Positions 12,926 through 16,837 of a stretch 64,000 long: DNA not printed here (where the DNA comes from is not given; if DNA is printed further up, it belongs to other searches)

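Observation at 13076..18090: Secreted 1203-aa AMIN-like/TPR protein coupled to a MotB plus an Asp-less pseudo-MotB: candidate undescribed periplasmic stator scaffold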

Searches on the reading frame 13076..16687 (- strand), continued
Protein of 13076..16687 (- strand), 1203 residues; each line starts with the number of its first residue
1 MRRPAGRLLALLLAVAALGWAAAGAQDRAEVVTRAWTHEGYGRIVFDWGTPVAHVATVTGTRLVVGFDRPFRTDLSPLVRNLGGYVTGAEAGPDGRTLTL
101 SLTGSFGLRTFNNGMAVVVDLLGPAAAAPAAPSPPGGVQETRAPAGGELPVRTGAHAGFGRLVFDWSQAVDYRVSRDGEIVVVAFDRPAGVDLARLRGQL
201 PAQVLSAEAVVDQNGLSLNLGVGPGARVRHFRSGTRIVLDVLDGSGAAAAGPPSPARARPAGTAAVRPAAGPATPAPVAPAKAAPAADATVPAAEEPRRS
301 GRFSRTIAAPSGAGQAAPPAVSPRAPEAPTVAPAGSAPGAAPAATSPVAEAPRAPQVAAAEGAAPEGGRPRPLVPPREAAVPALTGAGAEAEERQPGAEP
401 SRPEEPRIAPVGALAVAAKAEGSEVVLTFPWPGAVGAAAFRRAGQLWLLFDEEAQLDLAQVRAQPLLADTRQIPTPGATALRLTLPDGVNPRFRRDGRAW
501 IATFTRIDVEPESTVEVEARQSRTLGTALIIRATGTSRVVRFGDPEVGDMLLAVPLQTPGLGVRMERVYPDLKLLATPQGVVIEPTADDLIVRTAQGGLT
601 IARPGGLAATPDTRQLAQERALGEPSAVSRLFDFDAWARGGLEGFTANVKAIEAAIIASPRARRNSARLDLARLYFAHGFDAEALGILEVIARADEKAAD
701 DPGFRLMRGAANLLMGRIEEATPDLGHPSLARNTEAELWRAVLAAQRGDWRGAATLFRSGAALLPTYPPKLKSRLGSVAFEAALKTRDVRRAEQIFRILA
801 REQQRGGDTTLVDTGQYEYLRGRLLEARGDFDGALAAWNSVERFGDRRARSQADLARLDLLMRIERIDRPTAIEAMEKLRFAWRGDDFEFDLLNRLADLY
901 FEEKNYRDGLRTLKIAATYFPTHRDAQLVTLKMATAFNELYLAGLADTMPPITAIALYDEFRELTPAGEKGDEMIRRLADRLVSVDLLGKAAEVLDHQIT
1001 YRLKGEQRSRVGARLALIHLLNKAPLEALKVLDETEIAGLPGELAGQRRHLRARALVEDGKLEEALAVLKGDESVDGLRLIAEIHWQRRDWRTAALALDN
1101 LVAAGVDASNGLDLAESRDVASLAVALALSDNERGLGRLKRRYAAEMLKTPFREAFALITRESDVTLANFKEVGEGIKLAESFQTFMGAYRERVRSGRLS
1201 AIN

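Call 17: find_related_loci(query=A2, collection=genome_contigs, flank=10000)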
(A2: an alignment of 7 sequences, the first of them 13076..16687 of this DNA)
Query A2 (1203 aa) in genome_contigs; peptide patterns used: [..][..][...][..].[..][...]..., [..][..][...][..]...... (x = any residue, [..] = any of these).
600 stretches matched a pattern (row limit reached: there are more); 580 encode a relative of the query (tblastn E <= 1e-3); the best 80 are kept; 80 distinct loci.
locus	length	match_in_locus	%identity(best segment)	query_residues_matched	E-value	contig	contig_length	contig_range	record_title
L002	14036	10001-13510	39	2-1203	0e+0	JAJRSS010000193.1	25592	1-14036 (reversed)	MAG: Alphaproteobacteria bacterium isolate Dive96_bin1.131 k141_2994157, whole genome shotgun sequence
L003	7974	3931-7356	37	31-1202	0e+0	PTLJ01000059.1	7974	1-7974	MAG: Alphaproteobacteria bacterium MarineAlpha3_Bin4 CFH05_59, whole genome shotgun sequence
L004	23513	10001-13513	37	28-1202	0e+0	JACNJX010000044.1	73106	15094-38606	MAG: Alphaproteobacteria bacterium isolate NIOZ-UU45 NIOZ-UU_NODE_298_length_73106_cov_9.62804, whole genome shotgun seq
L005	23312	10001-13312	35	31-1203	0e+0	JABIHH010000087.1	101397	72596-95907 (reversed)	MAG: Rhodospirillaceae bacterium isolate SI053_bin63 k141_875772, whole genome shotgun sequence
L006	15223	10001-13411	35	10-1203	0e+0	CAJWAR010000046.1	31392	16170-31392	MAG TPA_asm: uncultured Rhodospirillaceae bacterium isolate ERR599062_bin.37_MetaBAT_v2.12.1_MAG genome assembly, contig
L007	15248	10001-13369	36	31-1203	0e+0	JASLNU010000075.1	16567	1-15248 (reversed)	MAG: Rhodospirillales bacterium isolate Arabian11_MAG_19 c_000000940882, whole genome shotgun sequence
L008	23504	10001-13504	36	35-1203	0e+0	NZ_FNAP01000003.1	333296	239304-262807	Rhodospira trueperi strain ATCC 700224, whole genome shotgun sequence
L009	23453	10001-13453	34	31-1202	0e+0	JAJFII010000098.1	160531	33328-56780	MAG: Rhodospirillales bacterium isolate OFTM193 OFTM193_97, whole genome shotgun sequence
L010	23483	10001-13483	35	1-1194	0e+0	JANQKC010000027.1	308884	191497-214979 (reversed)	MAG: Alphaproteobacteria bacterium isolate PL25a_bin.144 k99_5615992, whole genome shotgun sequence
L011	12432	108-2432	44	427-1203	0e+0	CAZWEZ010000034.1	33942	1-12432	MAG TPA_asm: uncultured Thalassospiraceae bacterium isolate binchicken_co85_32 genome assembly, contig: NODE_768_length_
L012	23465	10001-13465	34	28-1194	0e+0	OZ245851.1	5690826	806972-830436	MAG: Alphaproteobacteria bacterium isolate f9579e00-a57b-4436-9f3a-59dce60a56f0 genome assembly, chromosome: 1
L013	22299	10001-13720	34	1-1203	0e+0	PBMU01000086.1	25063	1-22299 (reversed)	MAG: Rhodospirillaceae bacterium isolate SP205 MHASMcontig_3320045, whole genome shotgun sequence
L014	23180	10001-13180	37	1-1203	0e+0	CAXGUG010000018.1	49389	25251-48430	MAG TPA_asm: uncultured Rhodospirillaceae bacterium isolate ERR594286_binner23_Refined_27 genome assembly, contig: ERZ11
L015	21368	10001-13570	38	8-1203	0e+0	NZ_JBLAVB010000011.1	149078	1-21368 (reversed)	Rhodospirillum sp. A1_3_36 NODE_11_length_149078_cov_19.719693, whole genome shotgun sequence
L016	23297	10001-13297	34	8-1203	0e+0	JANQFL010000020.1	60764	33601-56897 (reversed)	MAG: Sneathiellales bacterium isolate PL23a_bin.86 k99_5132394, whole genome shotgun sequence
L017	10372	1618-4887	44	14-1203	0e+0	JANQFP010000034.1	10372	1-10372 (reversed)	MAG: Rhodospirillales bacterium isolate PL23a_bin.98 k99_4071459, whole genome shotgun sequence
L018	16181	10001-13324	42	31-1203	7e-179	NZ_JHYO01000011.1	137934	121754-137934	Terasakiella pusilla DSM 6293 Q397DRAFT_scaffold00011.11_C, whole genome shotgun sequence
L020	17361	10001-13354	35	29-1203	1e-177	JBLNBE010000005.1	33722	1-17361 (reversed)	MAG: Bacteroidota bacterium isolate MAG159 PRJNA951521_bin2_renamed_4, whole genome shotgun sequence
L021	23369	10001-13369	41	6-1203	5e-177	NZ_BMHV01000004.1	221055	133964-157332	Terasakiella brassicae strain CGMCC 1.15254 sequence04, whole genome shotgun sequence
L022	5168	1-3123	37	38-1203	0e+0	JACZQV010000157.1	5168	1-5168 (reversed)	MAG: Proteobacteria bacterium isolate B21D1T1 B21D1T1_NODE6479, whole genome shotgun sequence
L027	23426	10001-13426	38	10-1203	3e-173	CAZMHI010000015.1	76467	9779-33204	MAG TPA_asm: uncultured Rhodospirillaceae bacterium isolate SRP077602_co11_112 genome assembly, contig: NODE_168_length_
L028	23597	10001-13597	33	22-1203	1e-171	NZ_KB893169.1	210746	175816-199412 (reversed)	Kiloniella laminariae DSM 19542 B152DRAFT_scaffold_7.8, whole genome shotgun sequence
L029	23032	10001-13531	34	43-1203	5e-171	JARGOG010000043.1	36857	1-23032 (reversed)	MAG: Thalassobaculaceae bacterium isolate bin_em_oilr2.001 NODE_741_length_36857_cov_7.804712, whole genome shotgun sequ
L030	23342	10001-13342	31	31-1203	1e-168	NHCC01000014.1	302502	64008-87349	MAG: Rhodospirillaceae bacterium TMED23 90313, whole genome shotgun sequence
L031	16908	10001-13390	43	8-1203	2e-168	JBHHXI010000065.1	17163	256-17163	MAG: Rhodospirillales bacterium isolate D_2_bin.24 NODE_1144_length_17163_cov_9.594400, whole genome shotgun sequence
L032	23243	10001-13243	41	18-1203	8e-165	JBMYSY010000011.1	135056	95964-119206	MAG: Magnetovibrionaceae bacterium isolate ME_XS_2211_2_bin_8 ME_XS_2211_2_bin_8_10, whole genome shotgun sequence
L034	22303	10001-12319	40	427-1203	1e-163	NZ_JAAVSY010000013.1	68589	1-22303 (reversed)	Haematospirillum sp. H4485 H4485_13, whole genome shotgun sequence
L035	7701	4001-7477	38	1-1203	5e-164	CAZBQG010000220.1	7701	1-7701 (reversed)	MAG TPA_asm: uncultured Rhodospirillaceae bacterium isolate SRP308112_co1_303 genome assembly, contig: NODE_18574_length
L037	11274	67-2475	40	405-1203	1e-160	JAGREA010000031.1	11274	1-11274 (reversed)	MAG: Rhodobacterales bacterium isolate HKST-UBA117 k127_235746, whole genome shotgun sequence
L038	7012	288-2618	39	425-1203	2e-161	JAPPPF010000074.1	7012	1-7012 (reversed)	MAG: Magnetovibrio sp. isolate SB9158_S7_bin_9 NODE_1275_length_7012_cov_10.6838, whole genome shotgun sequence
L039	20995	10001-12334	41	425-1203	2e-159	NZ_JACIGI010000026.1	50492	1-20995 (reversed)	Roseospira goensis strain JA135 Ga0394285_26, whole genome shotgun sequence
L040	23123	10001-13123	41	34-1203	4e-159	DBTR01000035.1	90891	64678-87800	MAG TPA_asm: Rhodospirillum sp. UBA1311 UBA1311_contig_5655, whole genome shotgun sequence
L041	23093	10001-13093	37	23-1203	5e-159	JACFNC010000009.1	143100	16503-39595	MAG: Rhodospirillales bacterium isolate BROCD014 NODE_133_length_143100_cov_27.427802, whole genome shotgun sequence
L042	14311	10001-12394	41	404-1203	1e-158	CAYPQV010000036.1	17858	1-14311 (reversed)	MAG TPA_asm: uncultured Hyphomicrobiales bacterium isolate SRP287051_co2_181 genome assembly, contig: NODE_5950_length_1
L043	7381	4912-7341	39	395-1203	2e-158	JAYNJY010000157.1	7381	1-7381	MAG: Rhodospirillaceae bacterium isolate 139543_S12_metabat_bins_2.tsv.085_sub NODE_7242_length_7381_cov_3.644963, whole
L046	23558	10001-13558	35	25-1203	3e-156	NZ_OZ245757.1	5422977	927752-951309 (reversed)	MAG: Pelagibius sp. isolate 760ca8d6-3f45-411e-84d6-76e93a98b049 chromosome 1, complete sequence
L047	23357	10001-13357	42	8-1203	0e+0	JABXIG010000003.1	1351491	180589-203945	MAG: Methylocystaceae bacterium isolate HF-Din02 c_000000025507, whole genome shotgun sequence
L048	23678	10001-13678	35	9-1203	3e-155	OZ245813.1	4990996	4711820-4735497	MAG: Candidatus Endolissoclinum sp. isolate 5219e499-2317-44af-81b6-4ab5b54e47ab genome assembly, chromosome: 1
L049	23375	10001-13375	41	6-1203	1e-173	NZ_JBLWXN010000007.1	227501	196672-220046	MAG: Terasakiella sp. isolate EA21-01 A21.003.metabat.1RE.5K@7, whole genome shotgun sequence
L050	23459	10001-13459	35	44-1203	1e-172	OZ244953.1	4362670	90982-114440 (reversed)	MAG: Rhodospirillales bacterium isolate 29706eec-3215-49e9-b6be-e243b0adebf5 genome assembly, chromosome: 1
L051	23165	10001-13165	36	9-1203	2e-154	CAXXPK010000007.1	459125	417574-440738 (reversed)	MAG: Rhodospirillaceae bacterium isolate 7029fbf2-d890-4960-8579-d6414b9a34a9 genome assembly, contig: contig_7, whole g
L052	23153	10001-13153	34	151-1203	1e-164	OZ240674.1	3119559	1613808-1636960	MAG: Rhodospirillales bacterium isolate 6ee3a4df-0e34-4dc3-aa72-0311379eb40e genome assembly, chromosome: 1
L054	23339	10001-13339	33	2-1203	6e-152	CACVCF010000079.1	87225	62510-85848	Terasakiella sp. PR1 genome assembly, contig: MCP1_Contig_17, whole genome shotgun sequence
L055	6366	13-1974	43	544-1203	2e-151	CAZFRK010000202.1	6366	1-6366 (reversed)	MAG TPA_asm: uncultured Rhodobacterales bacterium isolate SRP304446_co1_84 genome assembly, contig: NODE_8647_length_636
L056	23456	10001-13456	39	7-1203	1e-149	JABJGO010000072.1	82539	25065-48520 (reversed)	MAG: Rhodospirillales bacterium isolate SI074_bin150 k141_1815445, whole genome shotgun sequence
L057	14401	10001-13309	37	30-1203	8e-150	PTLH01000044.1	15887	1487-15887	MAG: Alphaproteobacteria bacterium MarineAlpha3_Bin6 CFH07_44, whole genome shotgun sequence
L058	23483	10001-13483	32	10-1203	2e-149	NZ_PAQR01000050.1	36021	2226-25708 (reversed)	MAG: Thalassospira sp. isolate SP131 MHASMcontig_2853319, whole genome shotgun sequence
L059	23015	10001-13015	40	31-1203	1e-148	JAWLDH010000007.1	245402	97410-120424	MAG: Rhodospirillaceae bacterium isolate 15dZY3.bin.99 NODE_100_length_245402_cov_19.938297, whole genome shotgun sequen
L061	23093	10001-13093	32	40-1203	7e-148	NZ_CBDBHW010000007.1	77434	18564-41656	MAG: Kiloniella sp. isolate 6a1c06d4-0908-4e79-a8e0-5880aca50c69 contig_7, whole genome shotgun sequence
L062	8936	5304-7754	36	400-1203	3e-148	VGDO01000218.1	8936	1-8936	MAG: Alphaproteobacteria bacterium isolate M_DeepCast_50m_m2_111 M_DeepCast_50m_m2_111_Ga0194121_10014337, whole genome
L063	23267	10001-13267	37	30-1203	9e-147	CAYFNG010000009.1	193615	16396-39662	MAG TPA_asm: uncultured Sneathiellales bacterium isolate ERP019367_co1_69 genome assembly, contig: NODE_93_length_193615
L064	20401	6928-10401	34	8-1203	1e-174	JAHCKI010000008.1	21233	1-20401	MAG: Rhodospirillales bacterium isolate TGS_PRO24 PRO24_8, whole genome shotgun sequence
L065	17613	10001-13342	36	31-1203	1e-145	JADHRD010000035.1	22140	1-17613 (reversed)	MAG: Rhodospirillales bacterium isolate BS30m-G14 BS307-30m-C1497, whole genome shotgun sequence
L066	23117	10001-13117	35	12-1160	2e-145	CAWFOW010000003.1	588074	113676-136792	MAG: uncultured Alphaproteobacteria bacterium isolate MFD05684.bin.1.40 genome assembly, contig: contig_39509, whole gen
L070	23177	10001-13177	40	8-1203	5e-144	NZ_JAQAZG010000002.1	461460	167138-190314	Oleispirillum naphthae strain Y-M2 scaffold2, whole genome shotgun sequence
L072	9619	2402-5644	38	28-1203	3e-142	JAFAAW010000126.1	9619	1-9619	MAG: Proteobacteria bacterium isolate OH_PFB_97 k127_252537, whole genome shotgun sequence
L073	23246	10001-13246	34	27-1203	8e-142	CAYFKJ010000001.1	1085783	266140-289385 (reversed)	MAG TPA_asm: uncultured Rhodospirillaceae bacterium isolate ERP019367_co1_18 genome assembly, contig: NODE_3_length_1085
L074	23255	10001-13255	34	34-1203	2e-141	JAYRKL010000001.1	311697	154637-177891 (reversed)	MAG: Rhodospirillaceae bacterium isolate XM2_XAASGE1bin.15 NODE_33_length_311697_cov_6.976737, whole genome shotgun sequ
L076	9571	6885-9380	39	362-1203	2e-141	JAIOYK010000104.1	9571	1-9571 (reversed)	MAG: Rhodospirillum sp. isolate Tobar14m-G2 Tobar14m-C4386, whole genome shotgun sequence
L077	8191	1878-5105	38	29-1203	5e-141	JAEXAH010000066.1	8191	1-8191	MAG: Proteobacteria bacterium isolate OH_SFB_238 k127_134547, whole genome shotgun sequence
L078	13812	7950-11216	37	8-1203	4e-141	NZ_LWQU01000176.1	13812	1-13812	Magnetospirillum moscoviense strain BB-1 NODE_71_length_13812_cov_117.006_ID_7072, whole genome shotgun sequence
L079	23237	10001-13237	34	21-1203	2e-140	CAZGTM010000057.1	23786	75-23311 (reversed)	MAG TPA_asm: uncultured Rhodospirillaceae bacterium isolate SRP077602_co8_95 genome assembly, contig: NODE_3097_length_2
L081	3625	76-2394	37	422-1203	6e-146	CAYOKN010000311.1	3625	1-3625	MAG TPA_asm: uncultured Rhodospirillaceae bacterium isolate SRP290908_co2_141 genome assembly, contig: NODE_39165_length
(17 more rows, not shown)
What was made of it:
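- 13076..16687 (-): BIG: secreted 1203-aa PflA/MotK/FssB-like spoke protein (whole gene, stop included). At least 580 species genomes encode a relative (call 17).
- At least 580 genomes have a relative (call 17).
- Tried and rejected: A closer alignment worked (call 17).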

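Call 20: find_homologous_proteins(query=A1, max_evalue=0.00001)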
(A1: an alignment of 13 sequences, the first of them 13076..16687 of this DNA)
Query A1 (13 sequences) (1203 aa, profile of the alignment): 100 proteins with E <= 0.00001 among 8000 candidates.
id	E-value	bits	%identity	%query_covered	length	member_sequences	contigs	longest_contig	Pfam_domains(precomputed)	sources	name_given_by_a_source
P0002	0.0e+0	1492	42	65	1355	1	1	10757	PF12895.14,PF07719.24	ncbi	ncbi:MAG: tetratricopeptide repeat protein [Rhodospirillales bacterium]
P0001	0.0e+0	1453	100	100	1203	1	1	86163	-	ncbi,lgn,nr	ncbi:MAG: hypothetical protein HY521_03640 [Proteobacteria bacterium]|nr:hypothetical protein [Pseud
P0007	0.0e+0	1449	38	97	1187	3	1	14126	-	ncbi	-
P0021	0.0e+0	1427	33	97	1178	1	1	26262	PF14559.13,PF24837.2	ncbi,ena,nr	ncbi:MAG TPA: tetratricopeptide repeat protein [Azospirillaceae bacterium]|nr:tetratricopeptide repe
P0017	0.0e+0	1330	35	88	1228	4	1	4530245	-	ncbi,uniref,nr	ncbi:hypothetical protein [Thalassospira marina]|uniref:Tetratricopeptide repeat protein n=1 Tax=Tha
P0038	0.0e+0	1317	34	63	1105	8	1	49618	-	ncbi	ncbi:MAG: hypothetical protein WCA81_16765 [Rhizomicrobium sp.]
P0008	0.0e+0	1314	39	65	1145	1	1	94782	PF13176.13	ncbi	-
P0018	0.0e+0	1286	38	65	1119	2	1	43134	PF24837.2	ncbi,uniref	ncbi:tetratricopeptide repeat protein [Phaeospirillum tilakii]|uniref:Tetratricopeptide repeat prote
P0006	0.0e+0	1260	41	65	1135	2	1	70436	PF13176.13,PF13432.13,PF13428.13,PF07719.24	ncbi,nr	ncbi:MAG: tetratricopeptide repeat protein, partial [Rhodospirillales bacterium]|nr:tetratricopeptid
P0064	0.0e+0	1206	30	64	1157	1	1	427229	-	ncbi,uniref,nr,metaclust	ncbi:hypothetical protein ASE63_09005 [Bosea sp. Root381]|uniref:hypothetical protein n=1 Tax=Bosea 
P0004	0.0e+0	1193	45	20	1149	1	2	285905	-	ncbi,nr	ncbi:MAG: tetratricopeptide repeat protein [Hyphomicrobiales bacterium]|nr:tetratricopeptide repeat 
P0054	0.0e+0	1164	31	65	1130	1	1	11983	-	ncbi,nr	ncbi:MAG TPA: tetratricopeptide repeat protein, partial [Bradyrhizobium sp.]|nr:tetratricopeptide re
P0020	0.0e+0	1129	35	65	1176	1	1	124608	PF24837.2,PF07719.24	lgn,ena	-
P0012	0.0e+0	1108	38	65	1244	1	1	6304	-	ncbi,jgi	jgi:hypothetical protein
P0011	0.0e+0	1089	40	64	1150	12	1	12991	-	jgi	-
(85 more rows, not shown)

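Call 60: search_protein_families(library=pfam, proteins=[P0018, P0021], max_evalue=1)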
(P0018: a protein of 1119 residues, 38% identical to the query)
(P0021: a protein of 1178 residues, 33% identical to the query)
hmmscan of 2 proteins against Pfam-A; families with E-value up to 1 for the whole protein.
P0018 (1119 aa): 2 families
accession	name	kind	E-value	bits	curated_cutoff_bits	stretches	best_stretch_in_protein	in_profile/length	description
PF24837.1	AMIN-like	-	1.8e-05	25.3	27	1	188-212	6-33/129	AMIN-like domain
PF13174.12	TPR_6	-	0.53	11.5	26.3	0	812-838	5-31/33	Tetratricopeptide repeat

P0021 (1178 aa): 8 families
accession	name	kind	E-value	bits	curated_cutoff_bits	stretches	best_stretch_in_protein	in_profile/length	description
PF14559.12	TPR_19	-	1.2e-06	29.2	25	2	752-792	21-62/68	Tetratricopeptide repeat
PF24837.1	AMIN-like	-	2.1e-05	25.1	27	1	36-62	5-34/129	AMIN-like domain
PF13174.12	TPR_6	-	0.0018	19.2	26.3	0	765-788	9-32/33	Tetratricopeptide repeat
PF11741.13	AMIN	-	0.0026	18.3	20.5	0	97-133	8-46/101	AMIN domain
PF13525.12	YfiO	-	0.0039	17.4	25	1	727-810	15-96/203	Outer membrane lipoprotein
PF13432.12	TPR_16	-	0.0044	17.9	32.7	1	760-808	1-46/65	Tetratricopeptide repeat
PF13428.12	TPR_14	-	0.4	12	23.5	1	758-789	3-34/44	Tetratricopeptide repeat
PF13374.12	TPR_10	-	0.97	10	27.5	0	768-786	14-32/42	Tetratricopeptide repeat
